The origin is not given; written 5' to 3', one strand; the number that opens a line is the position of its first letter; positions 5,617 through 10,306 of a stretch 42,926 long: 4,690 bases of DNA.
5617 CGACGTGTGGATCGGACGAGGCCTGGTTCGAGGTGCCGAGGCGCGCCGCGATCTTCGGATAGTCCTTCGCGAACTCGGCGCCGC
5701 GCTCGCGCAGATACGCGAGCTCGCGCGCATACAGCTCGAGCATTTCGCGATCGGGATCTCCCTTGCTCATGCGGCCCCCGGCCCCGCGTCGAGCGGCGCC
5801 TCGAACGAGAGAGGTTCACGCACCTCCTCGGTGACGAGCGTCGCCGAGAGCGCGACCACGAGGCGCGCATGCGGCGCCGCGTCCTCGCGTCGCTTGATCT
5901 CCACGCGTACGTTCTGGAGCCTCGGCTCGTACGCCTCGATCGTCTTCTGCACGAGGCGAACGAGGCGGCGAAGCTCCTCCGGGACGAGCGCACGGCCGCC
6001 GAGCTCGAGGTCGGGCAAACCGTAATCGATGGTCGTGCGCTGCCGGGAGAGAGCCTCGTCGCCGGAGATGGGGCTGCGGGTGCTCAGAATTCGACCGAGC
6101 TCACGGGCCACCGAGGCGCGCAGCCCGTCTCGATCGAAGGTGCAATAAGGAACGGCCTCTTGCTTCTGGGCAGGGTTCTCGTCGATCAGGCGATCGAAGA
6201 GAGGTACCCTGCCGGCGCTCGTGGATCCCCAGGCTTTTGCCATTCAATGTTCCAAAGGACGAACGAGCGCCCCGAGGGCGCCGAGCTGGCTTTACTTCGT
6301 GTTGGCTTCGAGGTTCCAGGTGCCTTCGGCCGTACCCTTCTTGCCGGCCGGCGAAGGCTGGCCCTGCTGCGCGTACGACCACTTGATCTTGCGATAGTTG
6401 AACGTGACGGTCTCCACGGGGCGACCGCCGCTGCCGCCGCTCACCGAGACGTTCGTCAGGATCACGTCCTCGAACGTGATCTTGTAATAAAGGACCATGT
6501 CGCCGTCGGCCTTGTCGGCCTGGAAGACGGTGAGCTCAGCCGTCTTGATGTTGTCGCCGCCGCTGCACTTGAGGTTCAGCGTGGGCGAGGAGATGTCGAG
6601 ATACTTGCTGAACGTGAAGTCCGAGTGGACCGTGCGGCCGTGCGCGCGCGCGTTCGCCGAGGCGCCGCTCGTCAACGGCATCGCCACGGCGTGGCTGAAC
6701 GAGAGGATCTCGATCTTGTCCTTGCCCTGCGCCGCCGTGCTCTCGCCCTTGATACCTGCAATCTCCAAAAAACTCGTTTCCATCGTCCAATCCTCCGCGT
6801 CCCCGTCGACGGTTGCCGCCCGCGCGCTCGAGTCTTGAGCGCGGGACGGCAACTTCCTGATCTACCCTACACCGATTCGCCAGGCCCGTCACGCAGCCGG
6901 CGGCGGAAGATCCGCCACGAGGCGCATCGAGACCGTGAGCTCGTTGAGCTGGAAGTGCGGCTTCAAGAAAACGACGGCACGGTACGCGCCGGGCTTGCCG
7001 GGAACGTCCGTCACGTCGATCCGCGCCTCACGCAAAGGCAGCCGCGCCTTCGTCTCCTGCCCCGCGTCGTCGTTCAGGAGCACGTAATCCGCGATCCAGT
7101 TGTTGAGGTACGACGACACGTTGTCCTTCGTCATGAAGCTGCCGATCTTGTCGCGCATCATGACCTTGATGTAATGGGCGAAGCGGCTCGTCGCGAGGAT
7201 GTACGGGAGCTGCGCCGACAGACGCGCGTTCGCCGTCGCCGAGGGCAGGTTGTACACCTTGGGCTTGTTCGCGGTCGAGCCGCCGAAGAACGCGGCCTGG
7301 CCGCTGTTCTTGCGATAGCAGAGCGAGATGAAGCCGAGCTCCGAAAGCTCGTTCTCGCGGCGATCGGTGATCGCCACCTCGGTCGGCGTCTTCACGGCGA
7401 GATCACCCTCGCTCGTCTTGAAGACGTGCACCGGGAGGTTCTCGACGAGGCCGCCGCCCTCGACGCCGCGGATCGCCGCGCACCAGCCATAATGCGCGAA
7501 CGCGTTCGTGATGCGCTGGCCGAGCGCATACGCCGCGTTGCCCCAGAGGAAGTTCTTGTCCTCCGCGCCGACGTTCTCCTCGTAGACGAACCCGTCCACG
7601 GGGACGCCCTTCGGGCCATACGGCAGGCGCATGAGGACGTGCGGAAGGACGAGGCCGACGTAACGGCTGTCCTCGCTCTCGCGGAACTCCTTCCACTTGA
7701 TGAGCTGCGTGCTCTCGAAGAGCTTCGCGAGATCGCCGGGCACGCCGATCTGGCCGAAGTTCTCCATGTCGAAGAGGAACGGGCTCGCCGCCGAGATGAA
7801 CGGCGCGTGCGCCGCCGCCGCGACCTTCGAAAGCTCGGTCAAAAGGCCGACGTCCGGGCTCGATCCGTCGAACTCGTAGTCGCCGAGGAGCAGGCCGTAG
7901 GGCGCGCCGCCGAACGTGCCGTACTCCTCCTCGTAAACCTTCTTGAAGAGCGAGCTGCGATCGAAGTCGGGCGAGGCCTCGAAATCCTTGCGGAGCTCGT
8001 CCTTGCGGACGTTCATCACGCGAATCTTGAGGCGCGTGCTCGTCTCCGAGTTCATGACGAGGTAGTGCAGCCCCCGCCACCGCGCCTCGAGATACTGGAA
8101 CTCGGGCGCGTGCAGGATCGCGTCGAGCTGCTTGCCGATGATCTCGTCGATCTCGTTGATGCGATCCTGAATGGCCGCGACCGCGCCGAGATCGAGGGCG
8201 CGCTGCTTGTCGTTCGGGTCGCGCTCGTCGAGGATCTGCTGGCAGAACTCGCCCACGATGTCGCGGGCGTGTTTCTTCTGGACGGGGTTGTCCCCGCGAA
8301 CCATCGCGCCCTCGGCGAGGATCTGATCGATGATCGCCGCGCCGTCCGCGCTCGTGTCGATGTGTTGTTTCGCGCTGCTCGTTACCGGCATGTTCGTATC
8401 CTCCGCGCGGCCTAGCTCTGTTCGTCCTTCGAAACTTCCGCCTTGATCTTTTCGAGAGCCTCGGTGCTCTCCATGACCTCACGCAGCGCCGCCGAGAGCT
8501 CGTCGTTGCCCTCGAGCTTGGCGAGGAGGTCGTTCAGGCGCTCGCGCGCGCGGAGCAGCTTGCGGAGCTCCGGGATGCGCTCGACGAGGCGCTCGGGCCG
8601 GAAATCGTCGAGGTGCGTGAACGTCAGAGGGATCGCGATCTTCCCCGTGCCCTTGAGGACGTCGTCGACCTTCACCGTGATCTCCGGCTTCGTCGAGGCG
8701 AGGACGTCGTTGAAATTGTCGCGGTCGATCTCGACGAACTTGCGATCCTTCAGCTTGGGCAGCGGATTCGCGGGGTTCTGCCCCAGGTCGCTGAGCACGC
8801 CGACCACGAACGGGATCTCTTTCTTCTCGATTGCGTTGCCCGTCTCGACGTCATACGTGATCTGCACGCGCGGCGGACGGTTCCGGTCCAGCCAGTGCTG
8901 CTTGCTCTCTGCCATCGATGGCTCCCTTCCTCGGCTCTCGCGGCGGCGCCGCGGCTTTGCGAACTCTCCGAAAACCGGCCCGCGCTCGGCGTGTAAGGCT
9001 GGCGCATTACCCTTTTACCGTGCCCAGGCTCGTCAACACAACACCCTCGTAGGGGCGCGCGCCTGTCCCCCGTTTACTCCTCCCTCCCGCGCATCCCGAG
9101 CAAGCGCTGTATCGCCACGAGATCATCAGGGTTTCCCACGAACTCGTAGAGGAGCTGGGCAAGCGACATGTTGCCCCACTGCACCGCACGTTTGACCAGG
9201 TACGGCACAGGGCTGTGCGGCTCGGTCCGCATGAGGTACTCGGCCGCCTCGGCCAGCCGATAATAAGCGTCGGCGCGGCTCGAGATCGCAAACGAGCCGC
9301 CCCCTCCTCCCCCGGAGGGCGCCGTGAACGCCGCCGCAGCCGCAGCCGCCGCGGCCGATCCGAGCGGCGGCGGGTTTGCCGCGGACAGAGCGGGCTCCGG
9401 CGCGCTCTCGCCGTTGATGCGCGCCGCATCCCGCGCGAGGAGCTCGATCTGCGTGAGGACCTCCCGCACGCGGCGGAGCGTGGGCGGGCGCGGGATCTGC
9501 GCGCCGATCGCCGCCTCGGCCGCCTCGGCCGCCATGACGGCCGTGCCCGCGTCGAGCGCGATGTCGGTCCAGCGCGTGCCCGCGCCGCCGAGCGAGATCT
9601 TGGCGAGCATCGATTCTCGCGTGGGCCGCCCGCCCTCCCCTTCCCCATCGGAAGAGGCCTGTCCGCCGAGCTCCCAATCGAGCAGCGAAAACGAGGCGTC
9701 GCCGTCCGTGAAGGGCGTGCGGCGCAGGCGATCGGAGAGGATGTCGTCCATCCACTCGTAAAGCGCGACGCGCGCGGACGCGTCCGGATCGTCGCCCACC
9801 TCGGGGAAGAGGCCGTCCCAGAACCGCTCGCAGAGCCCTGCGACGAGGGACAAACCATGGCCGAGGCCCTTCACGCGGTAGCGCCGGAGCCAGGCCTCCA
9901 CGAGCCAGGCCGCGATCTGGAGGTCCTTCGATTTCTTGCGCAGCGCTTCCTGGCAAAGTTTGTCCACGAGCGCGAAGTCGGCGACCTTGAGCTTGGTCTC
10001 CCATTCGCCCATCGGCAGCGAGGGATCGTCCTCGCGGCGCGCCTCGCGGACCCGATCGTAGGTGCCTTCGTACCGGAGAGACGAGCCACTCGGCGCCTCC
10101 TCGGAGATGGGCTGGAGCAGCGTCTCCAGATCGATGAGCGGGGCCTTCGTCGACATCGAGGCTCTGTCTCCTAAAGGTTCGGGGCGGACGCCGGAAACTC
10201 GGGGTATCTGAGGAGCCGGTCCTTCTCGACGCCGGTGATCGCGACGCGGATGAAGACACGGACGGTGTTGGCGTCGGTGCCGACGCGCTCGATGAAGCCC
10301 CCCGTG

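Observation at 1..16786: T6SS core lacks clpV, vgrG and PAAR; a >=930-aa coiled-coil protein sits in the clpV/vgrG slot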

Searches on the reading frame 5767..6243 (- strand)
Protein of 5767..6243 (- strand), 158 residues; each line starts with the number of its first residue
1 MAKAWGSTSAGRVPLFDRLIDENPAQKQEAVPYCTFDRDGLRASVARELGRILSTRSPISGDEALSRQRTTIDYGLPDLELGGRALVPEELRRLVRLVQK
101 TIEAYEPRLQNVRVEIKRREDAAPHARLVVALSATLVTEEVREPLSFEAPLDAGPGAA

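Call 8: search_protein_families(library=pfam, proteins=[window:5767-6243:-], max_evalue=0.01)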
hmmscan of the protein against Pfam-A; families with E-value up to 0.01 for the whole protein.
window:5767-6243:- (158 aa): 1 family
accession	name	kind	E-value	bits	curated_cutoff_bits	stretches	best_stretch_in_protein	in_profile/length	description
PF04965.19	GPW_gp25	-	8.6e-15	54.8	27.2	1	41-139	3-94/96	Baseplate wedge protein gp25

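Call 78: find_encoding_contigs(protein=window:5767-6243:-, flank=10000, max_places=3)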
Protein window:5767-6243:- (158 aa): no gene with exactly this product is on record in the collection.

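Call 82: search_protein_families(library=pfam, proteins=[L092:15149-16210:+, L092:19489-20355:+, L092:16609-17361:-], max_evalue=0.1)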
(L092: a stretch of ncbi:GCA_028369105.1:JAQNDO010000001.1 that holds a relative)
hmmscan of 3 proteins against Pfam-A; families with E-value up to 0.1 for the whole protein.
L092:15149-16210:+ (353 aa): 0 families

L092:19489-20355:+ (288 aa): 0 families

L092:16609-17361:- (250 aa): 3 families
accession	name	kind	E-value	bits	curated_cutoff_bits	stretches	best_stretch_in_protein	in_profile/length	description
PF07661.19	MORN_2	-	4.7e-18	63.6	29.6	2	169-190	1-22/22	MORN repeat variant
PF14466.11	PLCC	-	0.0041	17.2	24.2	0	120-158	59-98/153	PLAT/LH2 and C2-like Ca2+-binding lipoprotein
PF05593.20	RHS_repeat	-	0.026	15.4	22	0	179-216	4-37/38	RHS Repeat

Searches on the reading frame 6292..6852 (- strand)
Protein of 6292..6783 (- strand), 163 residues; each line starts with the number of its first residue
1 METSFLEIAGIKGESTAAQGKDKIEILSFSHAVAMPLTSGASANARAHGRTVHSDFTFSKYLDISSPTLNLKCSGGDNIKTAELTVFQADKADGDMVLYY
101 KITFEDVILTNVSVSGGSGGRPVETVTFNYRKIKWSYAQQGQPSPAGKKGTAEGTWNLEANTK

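Call 8: search_protein_families(library=pfam, proteins=[window:6292-6783:-], max_evalue=0.01)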
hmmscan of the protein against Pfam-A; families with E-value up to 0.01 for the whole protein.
window:6292-6783:- (163 aa): 1 family
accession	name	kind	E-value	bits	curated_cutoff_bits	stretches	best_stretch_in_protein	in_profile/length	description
PF05638.18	T6SS_HCP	-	6.9e-38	130.3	23.5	1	5-137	1-129/129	Type VI secretion system effector, Hcp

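Call 82: search_protein_families(library=pfam, proteins=[L092:15149-16210:+, L092:19489-20355:+, L092:16609-17361:-], max_evalue=0.1)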
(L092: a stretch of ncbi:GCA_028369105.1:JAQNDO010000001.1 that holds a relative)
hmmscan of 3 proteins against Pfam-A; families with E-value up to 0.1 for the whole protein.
L092:15149-16210:+ (353 aa): 0 families

L092:19489-20355:+ (288 aa): 0 families

L092:16609-17361:- (250 aa): 3 families
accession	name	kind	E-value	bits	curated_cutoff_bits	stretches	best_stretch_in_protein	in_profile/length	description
PF07661.19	MORN_2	-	4.7e-18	63.6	29.6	2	169-190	1-22/22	MORN repeat variant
PF14466.11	PLCC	-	0.0041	17.2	24.2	0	120-158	59-98/153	PLAT/LH2 and C2-like Ca2+-binding lipoprotein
PF05593.20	RHS_repeat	-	0.026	15.4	22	0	179-216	4-37/38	RHS Repeat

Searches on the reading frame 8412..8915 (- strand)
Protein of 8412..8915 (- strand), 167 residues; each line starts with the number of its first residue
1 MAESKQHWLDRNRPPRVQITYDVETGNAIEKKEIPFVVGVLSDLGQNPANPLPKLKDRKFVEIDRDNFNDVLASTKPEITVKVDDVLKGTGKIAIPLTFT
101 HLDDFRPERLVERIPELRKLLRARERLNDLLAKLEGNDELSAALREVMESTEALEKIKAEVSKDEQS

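Call 8: search_protein_families(library=pfam, proteins=[window:8412-8915:-], max_evalue=0.01)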
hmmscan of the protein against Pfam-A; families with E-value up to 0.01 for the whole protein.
window:8412-8915:- (167 aa): 1 family
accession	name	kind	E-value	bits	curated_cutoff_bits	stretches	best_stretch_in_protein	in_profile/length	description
PF05591.17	T6SS_VipA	-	9.8e-54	181.8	24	1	10-161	2-154/155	Type VI secretion system, VipA, VC_A0107 or Hcp2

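Call 82: search_protein_families(library=pfam, proteins=[L092:15149-16210:+, L092:19489-20355:+, L092:16609-17361:-], max_evalue=0.1)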
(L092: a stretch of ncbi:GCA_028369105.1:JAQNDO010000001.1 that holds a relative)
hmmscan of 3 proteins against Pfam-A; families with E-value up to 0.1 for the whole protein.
L092:15149-16210:+ (353 aa): 0 families

L092:19489-20355:+ (288 aa): 0 families

L092:16609-17361:- (250 aa): 3 families
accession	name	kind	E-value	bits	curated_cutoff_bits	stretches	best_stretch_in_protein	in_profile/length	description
PF07661.19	MORN_2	-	4.7e-18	63.6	29.6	2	169-190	1-22/22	MORN repeat variant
PF14466.11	PLCC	-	0.0041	17.2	24.2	0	120-158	59-98/153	PLAT/LH2 and C2-like Ca2+-binding lipoprotein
PF05593.20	RHS_repeat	-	0.026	15.4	22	0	179-216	4-37/38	RHS Repeat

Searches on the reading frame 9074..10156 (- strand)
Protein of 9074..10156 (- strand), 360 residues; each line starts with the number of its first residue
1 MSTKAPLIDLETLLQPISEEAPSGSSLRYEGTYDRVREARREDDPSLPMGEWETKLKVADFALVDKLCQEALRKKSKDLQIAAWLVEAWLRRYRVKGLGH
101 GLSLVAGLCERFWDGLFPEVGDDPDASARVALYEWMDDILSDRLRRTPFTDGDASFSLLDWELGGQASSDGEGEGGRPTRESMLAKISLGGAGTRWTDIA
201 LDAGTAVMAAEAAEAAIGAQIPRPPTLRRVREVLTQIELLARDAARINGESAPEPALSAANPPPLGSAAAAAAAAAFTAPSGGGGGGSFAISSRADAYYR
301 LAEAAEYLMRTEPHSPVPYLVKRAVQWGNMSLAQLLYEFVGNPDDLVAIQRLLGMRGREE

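Call 8: search_protein_families(library=pfam, proteins=[window:9074-10156:-], max_evalue=0.01)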
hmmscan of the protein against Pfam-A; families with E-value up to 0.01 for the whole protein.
window:9074-10156:- (360 aa): 1 family
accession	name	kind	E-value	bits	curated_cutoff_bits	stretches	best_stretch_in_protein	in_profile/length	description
PF06812.17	ImpA_N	-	1.3e-34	119.3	26.9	1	14-137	1-118/119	ImpA, N-terminal, type VI secretion system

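Call 23: search_protein_families(library=ncbifam, proteins=[window:9074-10156:-], max_evalue=0.01)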
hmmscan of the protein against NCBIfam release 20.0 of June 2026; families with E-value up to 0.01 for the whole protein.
window:9074-10156:- (360 aa): 2 families
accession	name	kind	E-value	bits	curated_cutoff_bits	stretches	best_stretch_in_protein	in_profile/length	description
TIGR03363.1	VI_chp_8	equivalog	2.2e-78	264.4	160.85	1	8-354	1-353/353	type VI secretion system protein TssA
TIGR03362.1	VI_chp_7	equivalog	3.7e-21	75.7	230.1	1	11-160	3-140/476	type VI secretion system protein TssA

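Call 82: search_protein_families(library=pfam, proteins=[L092:15149-16210:+, L092:19489-20355:+, L092:16609-17361:-], max_evalue=0.1)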
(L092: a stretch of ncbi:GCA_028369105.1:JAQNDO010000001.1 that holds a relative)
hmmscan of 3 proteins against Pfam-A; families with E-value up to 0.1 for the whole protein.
L092:15149-16210:+ (353 aa): 0 families

L092:19489-20355:+ (288 aa): 0 families

L092:16609-17361:- (250 aa): 3 families
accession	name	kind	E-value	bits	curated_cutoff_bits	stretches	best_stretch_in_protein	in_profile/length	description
PF07661.19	MORN_2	-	4.7e-18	63.6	29.6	2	169-190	1-22/22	MORN repeat variant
PF14466.11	PLCC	-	0.0041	17.2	24.2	0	120-158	59-98/153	PLAT/LH2 and C2-like Ca2+-binding lipoprotein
PF05593.20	RHS_repeat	-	0.026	15.4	22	0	179-216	4-37/38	RHS Repeat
